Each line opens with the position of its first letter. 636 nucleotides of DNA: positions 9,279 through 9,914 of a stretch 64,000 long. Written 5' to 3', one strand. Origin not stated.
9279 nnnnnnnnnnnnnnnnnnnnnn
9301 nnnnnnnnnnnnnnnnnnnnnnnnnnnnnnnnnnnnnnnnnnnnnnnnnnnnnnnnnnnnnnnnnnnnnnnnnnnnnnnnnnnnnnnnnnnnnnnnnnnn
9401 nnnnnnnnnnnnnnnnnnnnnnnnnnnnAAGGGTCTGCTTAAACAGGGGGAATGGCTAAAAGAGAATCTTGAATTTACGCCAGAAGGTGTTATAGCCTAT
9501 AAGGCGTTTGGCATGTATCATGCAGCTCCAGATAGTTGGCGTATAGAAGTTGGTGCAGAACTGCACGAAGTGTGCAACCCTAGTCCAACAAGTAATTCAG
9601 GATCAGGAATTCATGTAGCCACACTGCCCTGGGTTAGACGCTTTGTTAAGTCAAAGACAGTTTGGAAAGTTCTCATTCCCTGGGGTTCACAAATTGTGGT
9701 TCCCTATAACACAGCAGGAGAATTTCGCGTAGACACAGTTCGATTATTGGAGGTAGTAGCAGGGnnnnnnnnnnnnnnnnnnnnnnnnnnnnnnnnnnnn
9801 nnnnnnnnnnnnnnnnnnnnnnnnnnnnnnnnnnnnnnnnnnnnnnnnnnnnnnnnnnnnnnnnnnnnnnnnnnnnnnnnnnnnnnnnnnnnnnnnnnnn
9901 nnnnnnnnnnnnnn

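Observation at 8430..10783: Tandem, translationally coupled pentapeptide-repeat proteins sharing an unassigned C-terminal domain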

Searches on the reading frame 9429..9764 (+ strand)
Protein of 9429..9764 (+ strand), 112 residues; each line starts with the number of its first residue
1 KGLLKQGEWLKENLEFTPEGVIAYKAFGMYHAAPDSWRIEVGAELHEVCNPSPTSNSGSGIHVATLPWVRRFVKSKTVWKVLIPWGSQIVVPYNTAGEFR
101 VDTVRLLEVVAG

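Call 3: search_protein_families(library=pfam, proteins=[window:9429-9764:+], max_evalue=1)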
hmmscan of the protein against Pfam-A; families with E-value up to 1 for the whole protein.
seq(112 aa): 0 families

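Call 8: search_protein_families(library=phrogs, proteins=[window:9429-9764:+], max_evalue=1)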
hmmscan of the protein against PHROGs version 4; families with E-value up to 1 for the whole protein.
seq(112 aa): 1 family
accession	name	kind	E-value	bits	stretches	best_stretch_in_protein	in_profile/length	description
phrog_18446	-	unknown function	0.27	12.7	1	11-41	29-57/118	-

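Call 9: search_solved_structures(query=window:9429-9764:+, max_evalue=10)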
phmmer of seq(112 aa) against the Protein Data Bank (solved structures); distinct sequences matched with E-value up to 10: 1.
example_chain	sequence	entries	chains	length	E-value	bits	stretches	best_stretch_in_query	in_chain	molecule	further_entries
5nj8_A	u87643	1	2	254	2.2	11.6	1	12-65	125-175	Aryl hydrocarbon receptor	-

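Call 10: find_homologous_proteins(query=window:9429-9764:+, max_evalue=0.001)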
Query seq(112 aa) (112 aa): 2 proteins with E <= 0.001 among 3 candidates.
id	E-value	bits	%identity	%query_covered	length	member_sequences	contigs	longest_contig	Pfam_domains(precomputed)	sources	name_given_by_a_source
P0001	8.9e-16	76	42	96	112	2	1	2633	-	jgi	-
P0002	1.5e-15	75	45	98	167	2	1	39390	PF00805.29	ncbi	-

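Call 13: find_encoding_contigs(protein=P0002, flank=10000)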
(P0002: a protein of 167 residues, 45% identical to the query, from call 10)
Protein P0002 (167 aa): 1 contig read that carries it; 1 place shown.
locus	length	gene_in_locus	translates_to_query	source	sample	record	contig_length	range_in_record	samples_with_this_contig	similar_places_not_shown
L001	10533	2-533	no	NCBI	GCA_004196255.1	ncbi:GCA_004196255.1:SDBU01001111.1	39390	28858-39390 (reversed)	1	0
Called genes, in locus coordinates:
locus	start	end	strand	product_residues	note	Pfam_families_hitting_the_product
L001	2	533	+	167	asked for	PF00805:Pentapeptide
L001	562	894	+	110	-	-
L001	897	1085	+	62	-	-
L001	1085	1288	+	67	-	-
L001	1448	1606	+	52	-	-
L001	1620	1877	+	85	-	-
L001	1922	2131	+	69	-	-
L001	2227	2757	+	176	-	-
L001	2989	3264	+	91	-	-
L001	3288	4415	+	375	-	PF13479:AAA_24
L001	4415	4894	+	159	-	-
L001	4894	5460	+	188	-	PF02732:ERCC4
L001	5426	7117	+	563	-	PF01807:Zn_ribbon_DnaG (faint)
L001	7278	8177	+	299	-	-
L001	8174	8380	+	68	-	-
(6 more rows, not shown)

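Call 14: find_encoding_contigs(protein=P0001, flank=10000)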
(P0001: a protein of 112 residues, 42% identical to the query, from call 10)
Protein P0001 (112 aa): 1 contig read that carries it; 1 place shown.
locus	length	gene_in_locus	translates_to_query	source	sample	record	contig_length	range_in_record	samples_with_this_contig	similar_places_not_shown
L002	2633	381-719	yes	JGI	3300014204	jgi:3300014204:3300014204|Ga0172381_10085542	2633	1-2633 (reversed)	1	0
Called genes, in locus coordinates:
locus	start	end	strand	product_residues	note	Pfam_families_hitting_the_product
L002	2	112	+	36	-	?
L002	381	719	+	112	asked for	-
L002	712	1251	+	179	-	-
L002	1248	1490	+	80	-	-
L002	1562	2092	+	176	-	-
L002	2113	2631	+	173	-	?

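Call 22: predict_structure(alignment_id=A1)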
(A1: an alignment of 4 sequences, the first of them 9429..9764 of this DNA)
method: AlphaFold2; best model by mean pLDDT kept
length: 112 residues; sequences in the alignment: 4
mean_pLDDT: 75.0   pTM: 0.72
mean pLDDT of the five models: 75.0, 74.8, 71.3, 71.1, 63.3
residues with pLDDT >= 90: 18; 70-90: 57; 50-70: 24; < 50: 13
segments of 3 or more residues with pLDDT < 50: 1-3, 49-58
pLDDT, mean of each block of 10 residues (from residue 1): 61 87 79 68 74 47 86 82 87 69 89 62
secondary structure, 60 per line:
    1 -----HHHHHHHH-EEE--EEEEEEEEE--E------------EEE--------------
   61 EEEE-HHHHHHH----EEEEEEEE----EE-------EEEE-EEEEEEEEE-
elements in order: H6-13 E15-17 E20-28 E44-46 E61-64 H66-72 E77-84 E98-101 E103-111

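Call 25: fold_search(model_id=the predicted structure, library=pdb)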
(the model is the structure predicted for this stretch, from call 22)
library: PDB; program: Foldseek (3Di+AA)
matches with E <= 10: 70; with E <= 0.001: 0
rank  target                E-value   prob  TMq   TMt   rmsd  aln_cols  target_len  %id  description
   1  8rq9_A                1.8e+00  0.06  0.25  0.12  10.8       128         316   10  Crystal structure of PROTAC CFT-1297 in complex with CRBN-midi and BRD4(BD2) (released 2024-09-25)
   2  9lj8_S                1.8e+00  0.03  0.17  0.16  16.3       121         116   13  Tail structure of bacteriophage Mu in contracted state (released 2025-02-19)
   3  8k37_M                1.9e+00  0.03  0.16  0.16  14.1        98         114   10  Structure of the bacteriophage lambda neck (released 2023-11-15)
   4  9qpe_F                1.9e+00  0.02  0.15  0.16  13.3       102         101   11  Hcp3-Tce1 complex from the Pseudomonas aeruginosa Type VI Secretion System (released 2026-04-08)
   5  9j1j_B                1.9e+00  0.02  0.16  0.13  20.2       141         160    9  Cap region of monocin (released 2025-01-08)
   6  9gts_1a               2.0e+00  0.02  0.15  0.14  21.6       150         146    9  Cryo-EM structure of a contractile injection system in Streptomyces coelicolor, the cap portion in extended state. (released 2025-06-18)
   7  8rq9_C                2.5e+00  0.06  0.27  0.12  10.8       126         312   10  Crystal structure of PROTAC CFT-1297 in complex with CRBN-midi and BRD4(BD2) (released 2024-09-25)
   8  9xps_A                2.5e+00  0.03  0.20  0.07  13.0       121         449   10  The neck structure of the Phage Phikz (released 2026-02-11)
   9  8u15_A                2.9e+00  0.06  0.24  0.10  10.1       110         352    7  The ternary complex structure of DDB1-CRBN-SALL4(ZF1,2)-short bound to CC-220 (released 2023-12-27)
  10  8gmx                  3.1e+00  0.01  0.13  0.12   9.6        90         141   10  Crystal structure of pilin-specific sortase SrtC2 from Lactobacillus rhamnosus GG (released 2023-08-30)
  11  9xps_B                3.5e+00  0.02  0.15  0.07  16.3       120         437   10  The neck structure of the Phage Phikz (released 2026-02-11)
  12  9vne_D                3.5e+00  0.01  0.15  0.18  12.3        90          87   14  Bacteroides fragilis NCTC9343 T6SS Hcp2-Hcp3 heterohexamer complex (released 2026-01-21)
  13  2l25_MODEL_1_A        3.7e+00  0.02  0.17  0.15  15.7       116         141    7  Np_888769.1 (released 2010-08-25)
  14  8ygo_C                3.7e+00  0.01  0.15  0.13  18.0       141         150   10  The complex by DSR2-CTD-SPR with NAD (released 2025-03-05)
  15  8iyd_A                4.1e+00  0.02  0.18  0.11  18.4       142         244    7  Tail cap of phage lambda tail (released 2023-10-18)
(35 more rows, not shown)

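Call 26: fold_search(model_id=the predicted structure, library=viral)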
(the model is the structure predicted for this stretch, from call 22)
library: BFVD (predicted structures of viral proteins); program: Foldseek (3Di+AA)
matches with E <= 10: 278; with E <= 0.001: 1
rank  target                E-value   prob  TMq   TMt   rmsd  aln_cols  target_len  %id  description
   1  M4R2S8                7.4e-04  1.00  0.68  0.29   5.5       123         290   22  (no name in the UniProt tables at hand)
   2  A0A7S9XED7            1.3e-03  1.00  0.72  0.22   4.4       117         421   17  (no name in the UniProt tables at hand)
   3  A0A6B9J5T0            1.4e-03  1.00  0.65  0.13   4.6       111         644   18  RIIB protein [Vibrio phage vB_VchM_Kuja]
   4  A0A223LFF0            1.6e-03  1.00  0.71  0.28   4.0       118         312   19  Protector from prophage-induced early lysis [Aeromonas phage AS-gz]
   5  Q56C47                1.7e-03  1.00  0.69  0.09   4.3       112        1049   19  RIIA-RIIB membrane-associated [Escherichia phage RB43]
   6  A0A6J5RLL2            3.3e-03  1.00  0.68  0.27   4.6       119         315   21  Uncharacterized protein [uncultured Caudovirales phage]
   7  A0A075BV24            3.9e-03  1.00  0.54  0.25   3.3        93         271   12  Uncharacterized protein [Microcystis phage MaMV-DC]
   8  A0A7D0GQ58            4.1e-03  1.00  0.58  0.50   6.3       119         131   13  (no name in the UniProt tables at hand)
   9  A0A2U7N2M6            4.8e-03  1.00  0.72  0.23   4.1       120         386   17  RIIB protector from prophage-induced early lysis [Pseudomonas phage PspYZU05]
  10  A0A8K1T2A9            7.1e-03  1.00  0.55  0.22   4.8        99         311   18  Ankyrin repeat protein [Megavirus baoshan]
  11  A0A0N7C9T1            9.8e-03  1.00  0.63  0.50   4.6       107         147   17  RIIB lysis inhibitor [Salmonella phage 38]
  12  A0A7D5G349            1.1e-02  1.00  0.64  0.27   5.2       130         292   19  (no name in the UniProt tables at hand)
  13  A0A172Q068            1.2e-02  1.00  0.59  0.26   4.7       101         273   19  RIIB protector from prophage-induced early lysis [Acinetobacter phage vB_AbaM_ME3]
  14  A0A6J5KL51            1.4e-02  1.00  0.69  0.24   4.5       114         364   19  Uncharacterized protein [uncultured Caudovirales phage]
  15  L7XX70                1.4e-02  1.00  0.50  0.17   4.8        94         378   16  Putative ankyrin repeat protein [Megavirus lba]
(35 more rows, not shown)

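Call 28: search_protein_representatives(alignment_id=A1)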
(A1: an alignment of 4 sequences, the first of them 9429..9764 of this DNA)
Query: 4 sequences, 113 profile positions. Proteins with E-value up to 0.001 (for the whole library): 847; up to 1e-10: 639; up to 1e-30: 131. The best 150 are listed.
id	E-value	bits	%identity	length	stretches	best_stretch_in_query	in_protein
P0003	3.3e-41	155.8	-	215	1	2-112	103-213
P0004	4.3e-40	152.2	-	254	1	1-111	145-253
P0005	7.8e-39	148.2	-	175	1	2-111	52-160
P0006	2.2e-38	146.7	-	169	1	1-111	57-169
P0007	2.7e-38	146.4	-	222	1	2-112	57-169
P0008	8.2e-38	144.9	-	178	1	2-112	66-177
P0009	1.4e-37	144.2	-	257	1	1-112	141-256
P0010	2.0e-37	143.6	-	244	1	2-111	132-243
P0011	3.2e-37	143.0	-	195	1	2-112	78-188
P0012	4.7e-37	142.4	-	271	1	1-109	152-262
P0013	5.2e-37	142.3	-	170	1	1-111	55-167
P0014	6.6e-37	141.9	-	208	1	1-112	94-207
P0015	1.2e-36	141.2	-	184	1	2-109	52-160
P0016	1.8e-36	140.5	-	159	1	1-111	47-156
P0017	2.5e-36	140.1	-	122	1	2-112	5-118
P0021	4.5e-36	139.3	-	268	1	1-112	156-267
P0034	9.5e-35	135.0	-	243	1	2-112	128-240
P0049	8.4e-34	132.0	-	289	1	1-111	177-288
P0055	2.0e-33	130.8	-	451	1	1-112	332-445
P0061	3.0e-33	130.2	-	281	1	1-112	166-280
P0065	5.4e-33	129.4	-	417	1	2-111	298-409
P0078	1.5e-32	127.9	-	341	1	1-110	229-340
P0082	2.0e-32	127.5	-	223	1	12-112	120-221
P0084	2.1e-32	127.5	-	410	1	7-111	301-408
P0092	2.9e-32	127.0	-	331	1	1-112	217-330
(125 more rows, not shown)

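Call 34: search_solved_structures(query=A2, max_evalue=10)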
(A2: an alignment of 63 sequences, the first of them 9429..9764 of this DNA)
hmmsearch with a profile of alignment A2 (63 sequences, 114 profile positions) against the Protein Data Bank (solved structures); distinct sequences matched with E-value up to 10: 1.
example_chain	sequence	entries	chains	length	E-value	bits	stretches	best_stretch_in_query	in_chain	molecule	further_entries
3ebr_A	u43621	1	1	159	1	12.5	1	17-57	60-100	uncharacterized RmlC-like cupin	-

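Call 35: search_protein_families(library=pfam, alignment_id=A2, max_evalue=1)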
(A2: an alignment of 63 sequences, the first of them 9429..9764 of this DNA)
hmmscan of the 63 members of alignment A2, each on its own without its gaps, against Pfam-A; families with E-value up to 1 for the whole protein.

A. member 1, window:9429-9764:+ (112 aa): 0 families

B. families by the number of members that match (of 63 scanned): 7 families
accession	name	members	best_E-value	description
PF01767.21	Birna_VP3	1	0.049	Birnavirus VP3 protein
PF20245.3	DUF6600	1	0.065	Family of unknown function (DUF6600)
PF08992.16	QH-AmDH_gamma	1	0.066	Quinohemoprotein amine dehydrogenase, gamma subunit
PF00037.32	Fer4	1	0.093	4Fe-4S binding domain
PF24331.1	Phage_zn_bind_7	1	0.098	Mycobacterial phage zinc binding domain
PF25133.1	TYW2_N_2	1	0.18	TYW2 N-terminal domain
PF00053.31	EGF_laminin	1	0.19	Laminin EGF domain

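Call 36: search_dna_similar(query=window:9429-9764:+, collection=phages, mode=protein, max_evalue=0.001, max_rows=40)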
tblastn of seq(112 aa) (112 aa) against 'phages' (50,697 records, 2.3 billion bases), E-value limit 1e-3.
No match.

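Call 39: predict_structure(alignment_id=A2)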
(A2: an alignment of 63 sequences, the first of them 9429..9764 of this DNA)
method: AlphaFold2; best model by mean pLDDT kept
length: 112 residues; sequences in the alignment: 63
mean_pLDDT: 93.8   pTM: 0.87
mean pLDDT of the five models: 93.8, 93.6, 93.4, 93.2, 92.9
residues with pLDDT >= 90: 95; 70-90: 14; 50-70: 2; < 50: 1
segments of 3 or more residues with pLDDT < 50: none
pLDDT, mean of each block of 10 residues (from residue 1): 84 98 94 95 98 91 96 90 98 94 98 69
secondary structure, 60 per line:
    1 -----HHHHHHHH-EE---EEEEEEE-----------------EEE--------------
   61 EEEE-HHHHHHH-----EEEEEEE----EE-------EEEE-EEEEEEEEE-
elements in order: H6-13 E20-26 E44-46 E61-64 H66-72 E78-84 E98-101 E103-111

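Call 43: fold_search(model_id=the predicted structure, library=pdb)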
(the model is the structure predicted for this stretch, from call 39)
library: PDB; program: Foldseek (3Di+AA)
matches with E <= 10: 99; with E <= 0.001: 0
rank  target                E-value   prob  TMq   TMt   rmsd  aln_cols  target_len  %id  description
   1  6yeg_A                8.3e-01  0.04  0.15  0.12  17.7       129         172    5  Hybrid structure of the SPP1 tail tube by solid-state NMR and cryo EM - Final EM Refinement (released 2020-10-14)
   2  8fop_B                1.0e+00  0.05  0.18  0.16  15.2       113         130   11  Structure of Agrobacterium tumefaciens bacteriophage Milano curved tail (released 2024-01-17)
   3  2oox_A                1.1e+00  0.03  0.13  0.11  11.8        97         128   13  Crystal structure of the adenylate sensor from AMP-activated protein kinase complexed with AMP (released 2007-02-06)
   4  9m7c_A                1.3e+00  0.04  0.19  0.14  18.1       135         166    7  Cryo-EM structure of bacteriophage NF5 tail tube (released 2025-12-17)
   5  9qpe_F                1.3e+00  0.03  0.16  0.17  13.9       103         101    9  Hcp3-Tce1 complex from the Pseudomonas aeruginosa Type VI Secretion System (released 2026-04-08)
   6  8fop_C                1.3e+00  0.03  0.17  0.15  15.1       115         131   11  Structure of Agrobacterium tumefaciens bacteriophage Milano curved tail (released 2024-01-17)
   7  9m8o_A                1.3e+00  0.02  0.15  0.11  18.9       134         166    8  Cryo-EM structure of bacteriophage NF5 baseplate (released 2025-12-17)
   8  4zja_A                1.5e+00  0.03  0.17  0.18  14.2       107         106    6  Small heat shock protein AgsA from Salmonella typhimurium: C-terminal truncated construct (released 2016-04-20)
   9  9j1j_B                1.6e+00  0.02  0.13  0.12  21.0       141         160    9  Cap region of monocin (released 2025-01-08)
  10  9m8o_F                2.0e+00  0.03  0.18  0.13  17.9       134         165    8  Cryo-EM structure of bacteriophage NF5 baseplate (released 2025-12-17)
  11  7ck4_A                2.0e+00  0.03  0.18  0.18  14.3       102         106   12  Structural and functional analysis of small heat shock protein from Synechococcus phage S-ShM2 (released 2021-07-21)
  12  9khy_A                2.1e+00  0.03  0.17  0.17  14.9       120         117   12  Terminator and trunk structure of Escherichia phage Mu (released 2025-02-12)
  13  8k36_A                2.1e+00  0.03  0.19  0.15  20.6       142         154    6  Structure of the bacteriophage lambda tail tube (released 2023-11-15)
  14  8qhs_A                2.1e+00  0.02  0.16  0.13  18.0       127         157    9  Cryo-EM structure of the monocin tail-tube, MttP. (released 2024-06-19)
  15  2k46_MODEL_1_A        2.1e+00  0.01  0.12  0.09  16.2       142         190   11  Xenopus laevis malectin complexed with nigerose (Glcalpha1-3Glc) (released 2008-08-12)
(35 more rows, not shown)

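Call 47: find_homologous_proteins(query=A2, max_evalue=0.001)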
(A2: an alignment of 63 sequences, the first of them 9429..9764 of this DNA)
Query A2 (63 sequences) (112 aa, profile of the alignment): 582 proteins with E <= 0.001 among 858 candidates; the best 120 are listed.
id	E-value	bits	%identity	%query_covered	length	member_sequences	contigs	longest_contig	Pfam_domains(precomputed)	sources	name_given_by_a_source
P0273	1.4e-48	181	40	98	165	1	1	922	PF00805.29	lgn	-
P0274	1.5e-47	178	39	98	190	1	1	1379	PF00805.29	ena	-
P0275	3.8e-47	177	45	98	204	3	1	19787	PF00805.29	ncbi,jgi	ncbi:MAG: pentapeptide repeat-containing protein [Candidatus Paceibacterota bacterium]|jgi:uncharact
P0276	4.5e-47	176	45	98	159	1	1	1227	PF00805.29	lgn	-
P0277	4.6e-47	176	39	98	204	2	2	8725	PF00805.29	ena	-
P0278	6.7e-47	176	43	97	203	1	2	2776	PF00805.29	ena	-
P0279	7.7e-47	176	43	98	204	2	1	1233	PF13576.13,PF13599.14,PF00805.29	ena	-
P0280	8.8e-47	175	45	100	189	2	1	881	PF00805.29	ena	-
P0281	9.0e-47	175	45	98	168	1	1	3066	PF00805.29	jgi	jgi:hypothetical protein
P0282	1.9e-46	174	42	98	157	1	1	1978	PF00805.29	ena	-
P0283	2.5e-46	174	45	97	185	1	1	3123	PF13599.14,PF00805.29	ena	-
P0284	3.6e-46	173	48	97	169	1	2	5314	PF00805.29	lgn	-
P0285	4.2e-46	173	41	98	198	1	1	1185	PF00805.29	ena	-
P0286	4.5e-46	173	46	98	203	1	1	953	PF13599.14,PF00805.29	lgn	-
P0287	4.6e-46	173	44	98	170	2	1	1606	PF00805.29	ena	-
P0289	4.9e-46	173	46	98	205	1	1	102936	PF13599.14,PF00805.29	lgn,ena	-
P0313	2.4e-45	171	42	98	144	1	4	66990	PF00805.29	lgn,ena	-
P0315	2.8e-45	171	45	98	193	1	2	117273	PF13576.13,PF00805.29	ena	-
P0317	2.8e-45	171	42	98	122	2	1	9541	-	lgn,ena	-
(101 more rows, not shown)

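Call 48: find_encoding_contigs(protein=P0315, flank=8000, max_places=2)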
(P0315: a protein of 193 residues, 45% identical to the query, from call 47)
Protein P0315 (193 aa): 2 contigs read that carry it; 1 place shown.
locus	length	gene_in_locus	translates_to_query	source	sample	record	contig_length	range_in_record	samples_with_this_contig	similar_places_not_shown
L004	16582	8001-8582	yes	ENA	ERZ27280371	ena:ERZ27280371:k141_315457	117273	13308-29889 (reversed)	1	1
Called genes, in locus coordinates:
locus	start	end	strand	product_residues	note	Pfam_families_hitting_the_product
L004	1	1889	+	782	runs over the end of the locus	PF13597:NRDD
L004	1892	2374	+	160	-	PF13353:Fer4_12 (weak)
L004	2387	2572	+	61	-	-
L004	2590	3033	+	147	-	PF00692:dUTPase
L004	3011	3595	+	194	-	PF09225:Endonuc-PvuII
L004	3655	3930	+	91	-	-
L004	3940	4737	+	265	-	-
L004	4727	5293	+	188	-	PF00625:Guanylate_kin, PF01121:CoaE (faint), PF13238:AAA_18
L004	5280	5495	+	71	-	-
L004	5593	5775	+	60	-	-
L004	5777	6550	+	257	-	-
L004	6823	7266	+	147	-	-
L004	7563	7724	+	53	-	-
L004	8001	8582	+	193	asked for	PF00805:Pentapeptide, PF13576:Pentapeptide_3 (faint), PF00805:Pentapeptide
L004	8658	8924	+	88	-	-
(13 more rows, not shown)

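Call 49: find_encoding_contigs(protein=P0289, flank=8000, max_places=2)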
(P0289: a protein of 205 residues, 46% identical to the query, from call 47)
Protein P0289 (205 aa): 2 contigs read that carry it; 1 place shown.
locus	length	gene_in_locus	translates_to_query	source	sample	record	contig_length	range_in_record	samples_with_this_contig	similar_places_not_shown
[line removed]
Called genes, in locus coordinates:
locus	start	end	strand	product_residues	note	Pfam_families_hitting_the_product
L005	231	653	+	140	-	-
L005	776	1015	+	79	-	-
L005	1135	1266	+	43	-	-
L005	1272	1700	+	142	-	-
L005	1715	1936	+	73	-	-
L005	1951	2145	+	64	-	-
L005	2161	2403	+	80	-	-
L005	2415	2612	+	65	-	-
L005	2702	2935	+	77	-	-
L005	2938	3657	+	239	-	-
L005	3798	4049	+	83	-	-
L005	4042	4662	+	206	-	-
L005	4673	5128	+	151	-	-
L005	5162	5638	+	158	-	PF13240:Zn_Ribbon_1 (faint)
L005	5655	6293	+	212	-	PF19789:DUF6273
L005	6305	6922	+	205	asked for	PF00805:Pentapeptide, PF13599:Pentapeptide_4 (faint), PF00805:Pentapeptide (weak)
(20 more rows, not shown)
